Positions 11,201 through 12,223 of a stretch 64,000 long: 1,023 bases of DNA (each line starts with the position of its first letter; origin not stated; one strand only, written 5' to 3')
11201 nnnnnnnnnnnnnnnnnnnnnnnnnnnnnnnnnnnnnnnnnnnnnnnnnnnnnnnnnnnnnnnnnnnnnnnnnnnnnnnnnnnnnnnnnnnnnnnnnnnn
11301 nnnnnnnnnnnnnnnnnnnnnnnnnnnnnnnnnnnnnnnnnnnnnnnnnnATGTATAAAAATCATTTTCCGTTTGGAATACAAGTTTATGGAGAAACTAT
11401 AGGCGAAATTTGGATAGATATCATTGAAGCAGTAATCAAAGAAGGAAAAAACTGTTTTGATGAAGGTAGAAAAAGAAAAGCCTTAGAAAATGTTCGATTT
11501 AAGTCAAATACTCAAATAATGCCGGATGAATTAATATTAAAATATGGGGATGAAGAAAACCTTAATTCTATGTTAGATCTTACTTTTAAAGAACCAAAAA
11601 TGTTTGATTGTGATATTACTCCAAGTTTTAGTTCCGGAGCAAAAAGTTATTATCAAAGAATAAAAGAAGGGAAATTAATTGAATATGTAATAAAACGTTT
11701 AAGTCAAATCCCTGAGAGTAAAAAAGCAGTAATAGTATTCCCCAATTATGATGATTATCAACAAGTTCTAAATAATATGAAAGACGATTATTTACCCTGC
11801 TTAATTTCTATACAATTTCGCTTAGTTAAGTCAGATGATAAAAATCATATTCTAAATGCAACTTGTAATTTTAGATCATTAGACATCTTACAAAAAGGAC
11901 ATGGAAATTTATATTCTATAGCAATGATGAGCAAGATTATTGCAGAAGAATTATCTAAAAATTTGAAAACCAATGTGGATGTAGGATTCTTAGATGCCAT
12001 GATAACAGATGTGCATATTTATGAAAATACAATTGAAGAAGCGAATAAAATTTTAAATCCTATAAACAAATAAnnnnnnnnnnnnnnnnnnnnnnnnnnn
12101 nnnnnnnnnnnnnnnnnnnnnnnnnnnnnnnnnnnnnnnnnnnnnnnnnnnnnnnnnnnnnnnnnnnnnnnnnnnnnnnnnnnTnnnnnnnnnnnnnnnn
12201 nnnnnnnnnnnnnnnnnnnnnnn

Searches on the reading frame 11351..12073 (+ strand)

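Call 24: search_protein_families(library=pfam, proteins=[window:11351-12073:+], max_evalue=0.01)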
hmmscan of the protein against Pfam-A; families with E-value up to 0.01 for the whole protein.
window:11351-12073:+ (240 aa): 2 families
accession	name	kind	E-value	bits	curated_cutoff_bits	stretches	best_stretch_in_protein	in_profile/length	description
PF00303.24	Thymidylat_synt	-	9.1e-12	45.1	24.3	1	105-236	107-223/266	Thymidylate synthase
PF23916.1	TIM-barrel_EndoS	-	0.0022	18.2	27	1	115-170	18-74/238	Endo-beta-N-acetylglucosaminidase EndoS TIM-barrel domain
